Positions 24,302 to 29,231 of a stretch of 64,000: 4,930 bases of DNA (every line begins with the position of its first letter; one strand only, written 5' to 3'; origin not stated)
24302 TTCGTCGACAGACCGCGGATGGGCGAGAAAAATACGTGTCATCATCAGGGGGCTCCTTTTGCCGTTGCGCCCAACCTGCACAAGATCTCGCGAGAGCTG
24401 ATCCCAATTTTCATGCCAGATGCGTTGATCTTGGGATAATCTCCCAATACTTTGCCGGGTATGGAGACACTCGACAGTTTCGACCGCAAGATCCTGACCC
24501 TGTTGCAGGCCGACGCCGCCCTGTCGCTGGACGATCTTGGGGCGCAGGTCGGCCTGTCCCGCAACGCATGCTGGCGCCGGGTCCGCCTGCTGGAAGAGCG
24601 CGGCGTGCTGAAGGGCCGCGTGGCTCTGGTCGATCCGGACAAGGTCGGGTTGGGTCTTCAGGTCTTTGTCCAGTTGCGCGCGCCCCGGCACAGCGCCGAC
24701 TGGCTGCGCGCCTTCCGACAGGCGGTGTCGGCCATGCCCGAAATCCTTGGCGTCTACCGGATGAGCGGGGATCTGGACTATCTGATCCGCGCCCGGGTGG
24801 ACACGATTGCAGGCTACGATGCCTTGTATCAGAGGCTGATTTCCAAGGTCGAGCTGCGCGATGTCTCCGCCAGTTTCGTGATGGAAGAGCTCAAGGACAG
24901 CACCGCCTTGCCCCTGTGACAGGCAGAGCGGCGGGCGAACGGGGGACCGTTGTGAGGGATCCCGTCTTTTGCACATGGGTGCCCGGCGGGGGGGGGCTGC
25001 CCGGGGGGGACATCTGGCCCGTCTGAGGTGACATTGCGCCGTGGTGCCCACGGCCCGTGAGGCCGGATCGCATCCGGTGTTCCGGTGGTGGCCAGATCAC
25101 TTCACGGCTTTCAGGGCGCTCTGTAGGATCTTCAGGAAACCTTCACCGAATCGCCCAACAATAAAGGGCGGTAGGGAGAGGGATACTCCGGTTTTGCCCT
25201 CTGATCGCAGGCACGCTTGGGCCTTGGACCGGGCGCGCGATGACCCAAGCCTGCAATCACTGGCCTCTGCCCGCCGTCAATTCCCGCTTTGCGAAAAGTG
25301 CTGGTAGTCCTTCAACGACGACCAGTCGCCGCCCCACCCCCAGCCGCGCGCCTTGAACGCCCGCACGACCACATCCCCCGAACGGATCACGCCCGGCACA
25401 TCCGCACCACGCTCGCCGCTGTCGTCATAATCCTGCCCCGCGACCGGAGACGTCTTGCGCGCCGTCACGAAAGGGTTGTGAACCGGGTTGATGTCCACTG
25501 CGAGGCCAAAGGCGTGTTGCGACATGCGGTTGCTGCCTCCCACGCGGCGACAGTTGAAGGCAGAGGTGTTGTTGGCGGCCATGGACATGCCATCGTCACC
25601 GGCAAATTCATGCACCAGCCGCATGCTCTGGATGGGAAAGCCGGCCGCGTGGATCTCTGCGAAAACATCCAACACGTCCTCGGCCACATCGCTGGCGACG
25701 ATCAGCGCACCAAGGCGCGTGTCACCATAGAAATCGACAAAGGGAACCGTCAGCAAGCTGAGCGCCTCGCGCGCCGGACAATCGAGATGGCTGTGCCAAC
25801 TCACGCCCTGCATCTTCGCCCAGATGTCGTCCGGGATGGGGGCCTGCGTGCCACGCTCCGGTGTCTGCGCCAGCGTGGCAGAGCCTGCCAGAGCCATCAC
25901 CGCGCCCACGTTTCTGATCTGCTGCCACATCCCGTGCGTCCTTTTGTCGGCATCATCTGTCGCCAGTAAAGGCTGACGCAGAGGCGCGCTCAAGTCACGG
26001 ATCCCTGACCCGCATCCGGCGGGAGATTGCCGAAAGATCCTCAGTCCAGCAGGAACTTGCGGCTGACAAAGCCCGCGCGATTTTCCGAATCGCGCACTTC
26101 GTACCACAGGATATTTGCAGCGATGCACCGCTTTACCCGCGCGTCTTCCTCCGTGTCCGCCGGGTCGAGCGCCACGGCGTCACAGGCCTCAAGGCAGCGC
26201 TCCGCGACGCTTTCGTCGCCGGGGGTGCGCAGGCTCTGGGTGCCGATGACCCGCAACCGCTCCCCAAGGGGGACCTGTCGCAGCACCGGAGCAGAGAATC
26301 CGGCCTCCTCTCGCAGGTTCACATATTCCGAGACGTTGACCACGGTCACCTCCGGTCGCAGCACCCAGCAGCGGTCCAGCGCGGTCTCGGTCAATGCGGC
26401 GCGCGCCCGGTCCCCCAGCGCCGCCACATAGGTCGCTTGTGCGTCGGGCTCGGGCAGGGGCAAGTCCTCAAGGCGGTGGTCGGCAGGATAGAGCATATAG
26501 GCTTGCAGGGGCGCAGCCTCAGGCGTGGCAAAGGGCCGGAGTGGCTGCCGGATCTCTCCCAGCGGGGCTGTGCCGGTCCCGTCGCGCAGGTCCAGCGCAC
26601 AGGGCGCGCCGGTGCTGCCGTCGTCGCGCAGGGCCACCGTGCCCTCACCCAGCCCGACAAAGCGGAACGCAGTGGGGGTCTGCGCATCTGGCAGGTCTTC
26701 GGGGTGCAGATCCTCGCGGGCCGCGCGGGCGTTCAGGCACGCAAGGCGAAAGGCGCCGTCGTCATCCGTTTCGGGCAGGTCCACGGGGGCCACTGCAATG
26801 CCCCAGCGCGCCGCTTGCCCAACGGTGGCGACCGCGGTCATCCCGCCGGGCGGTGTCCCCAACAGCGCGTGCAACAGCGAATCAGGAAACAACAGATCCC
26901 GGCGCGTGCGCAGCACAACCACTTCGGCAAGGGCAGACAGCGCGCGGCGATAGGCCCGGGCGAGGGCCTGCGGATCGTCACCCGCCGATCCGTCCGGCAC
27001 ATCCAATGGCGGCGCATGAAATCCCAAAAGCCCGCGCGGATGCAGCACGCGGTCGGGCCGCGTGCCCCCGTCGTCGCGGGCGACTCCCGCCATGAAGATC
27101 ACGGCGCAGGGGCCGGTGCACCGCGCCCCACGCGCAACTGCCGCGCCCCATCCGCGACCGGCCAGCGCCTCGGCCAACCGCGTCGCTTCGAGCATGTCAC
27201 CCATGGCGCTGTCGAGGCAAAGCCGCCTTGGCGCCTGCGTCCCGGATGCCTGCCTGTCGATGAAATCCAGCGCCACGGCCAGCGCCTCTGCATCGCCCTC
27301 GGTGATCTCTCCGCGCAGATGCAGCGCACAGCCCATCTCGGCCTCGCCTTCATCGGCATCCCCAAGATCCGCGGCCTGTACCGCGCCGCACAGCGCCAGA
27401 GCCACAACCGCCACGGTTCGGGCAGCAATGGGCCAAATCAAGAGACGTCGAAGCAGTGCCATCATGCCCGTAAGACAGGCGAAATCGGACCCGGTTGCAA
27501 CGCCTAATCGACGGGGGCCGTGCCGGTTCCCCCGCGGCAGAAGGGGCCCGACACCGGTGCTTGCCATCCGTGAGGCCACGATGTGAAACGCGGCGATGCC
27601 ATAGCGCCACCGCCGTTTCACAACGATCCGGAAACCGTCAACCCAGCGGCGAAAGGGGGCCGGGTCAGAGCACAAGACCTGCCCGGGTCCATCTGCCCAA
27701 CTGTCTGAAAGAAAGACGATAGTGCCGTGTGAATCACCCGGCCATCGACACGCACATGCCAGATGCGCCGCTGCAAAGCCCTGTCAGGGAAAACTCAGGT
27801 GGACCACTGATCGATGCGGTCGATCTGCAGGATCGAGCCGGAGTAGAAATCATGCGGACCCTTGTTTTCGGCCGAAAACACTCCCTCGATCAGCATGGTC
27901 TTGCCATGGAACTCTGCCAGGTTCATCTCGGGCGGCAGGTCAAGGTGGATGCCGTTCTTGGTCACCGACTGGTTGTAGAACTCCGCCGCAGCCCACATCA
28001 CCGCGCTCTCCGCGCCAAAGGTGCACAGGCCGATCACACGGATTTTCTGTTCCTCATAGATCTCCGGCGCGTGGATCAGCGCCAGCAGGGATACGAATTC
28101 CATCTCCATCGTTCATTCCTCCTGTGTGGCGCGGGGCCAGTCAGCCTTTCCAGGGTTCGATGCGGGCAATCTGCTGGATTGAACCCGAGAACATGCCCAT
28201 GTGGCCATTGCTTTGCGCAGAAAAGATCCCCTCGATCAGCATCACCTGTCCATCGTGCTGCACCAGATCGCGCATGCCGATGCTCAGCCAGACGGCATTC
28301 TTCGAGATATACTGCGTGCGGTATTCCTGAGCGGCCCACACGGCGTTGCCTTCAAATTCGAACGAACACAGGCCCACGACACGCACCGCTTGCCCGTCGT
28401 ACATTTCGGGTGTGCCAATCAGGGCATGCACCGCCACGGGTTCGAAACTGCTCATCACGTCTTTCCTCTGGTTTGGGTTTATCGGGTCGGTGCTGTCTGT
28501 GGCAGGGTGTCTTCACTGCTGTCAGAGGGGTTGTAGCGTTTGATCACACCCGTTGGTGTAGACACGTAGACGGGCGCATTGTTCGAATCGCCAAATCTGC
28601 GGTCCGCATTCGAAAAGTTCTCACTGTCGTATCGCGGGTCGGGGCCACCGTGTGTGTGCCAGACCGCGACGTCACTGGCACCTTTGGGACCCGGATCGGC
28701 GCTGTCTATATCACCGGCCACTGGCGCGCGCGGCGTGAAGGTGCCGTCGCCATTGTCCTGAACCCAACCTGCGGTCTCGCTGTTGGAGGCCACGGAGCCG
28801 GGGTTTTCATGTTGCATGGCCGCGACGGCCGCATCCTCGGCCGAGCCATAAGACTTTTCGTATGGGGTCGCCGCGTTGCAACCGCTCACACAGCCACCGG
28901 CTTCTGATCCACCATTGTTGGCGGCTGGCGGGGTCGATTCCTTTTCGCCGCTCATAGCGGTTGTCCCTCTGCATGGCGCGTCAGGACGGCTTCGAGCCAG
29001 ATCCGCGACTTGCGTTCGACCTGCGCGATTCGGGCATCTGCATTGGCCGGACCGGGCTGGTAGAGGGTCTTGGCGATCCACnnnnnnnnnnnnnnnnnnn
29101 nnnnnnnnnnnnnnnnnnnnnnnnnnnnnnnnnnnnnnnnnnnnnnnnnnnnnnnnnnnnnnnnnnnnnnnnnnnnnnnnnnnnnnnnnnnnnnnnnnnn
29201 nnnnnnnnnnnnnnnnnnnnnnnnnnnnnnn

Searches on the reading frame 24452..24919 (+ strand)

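Call 13: search_protein_families(library=pfam, proteins=[window:24452-24919:+], max_evalue=0.001)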
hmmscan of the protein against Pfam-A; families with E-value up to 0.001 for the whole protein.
window:24452-24919:+ (155 aa): 5 families
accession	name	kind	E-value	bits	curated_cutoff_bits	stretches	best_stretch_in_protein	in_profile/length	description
PF01037.27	AsnC_trans_reg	-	9.2e-17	61.2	25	1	78-146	6-73/73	Lrp/AsnC ligand binding domain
PF13404.12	HTH_AsnC-type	-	2.5e-15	56.5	27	1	7-48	1-42/42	AsnC-type helix-turn-helix domain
PF13412.12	HTH_24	-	3.3e-14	52.6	21.9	1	7-54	1-48/48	Winged helix-turn-helix DNA-binding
PF08279.18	HTH_11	-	6.6e-05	23.1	25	1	12-52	3-44/55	HTH domain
PF12840.13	HTH_20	-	0.00047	20.5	27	1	12-55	7-50/51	Helix-turn-helix domain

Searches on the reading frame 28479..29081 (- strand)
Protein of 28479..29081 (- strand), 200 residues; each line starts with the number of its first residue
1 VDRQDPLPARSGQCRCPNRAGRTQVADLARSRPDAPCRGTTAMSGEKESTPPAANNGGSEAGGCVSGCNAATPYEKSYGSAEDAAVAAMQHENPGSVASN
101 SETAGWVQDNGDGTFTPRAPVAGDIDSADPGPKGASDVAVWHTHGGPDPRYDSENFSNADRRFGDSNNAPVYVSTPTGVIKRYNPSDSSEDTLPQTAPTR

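Call 6: search_protein_families(library=pfam, proteins=[window:28479-29081:-], max_evalue=0.01)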
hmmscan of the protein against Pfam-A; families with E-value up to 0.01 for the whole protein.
window:28479-29081:- (200 aa): 1 family
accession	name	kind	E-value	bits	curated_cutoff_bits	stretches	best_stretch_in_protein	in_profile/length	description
PF14220.11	DUF4329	-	2.7e-21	76.1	28.6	1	83-188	2-109/116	Domain of unknown function (DUF4329)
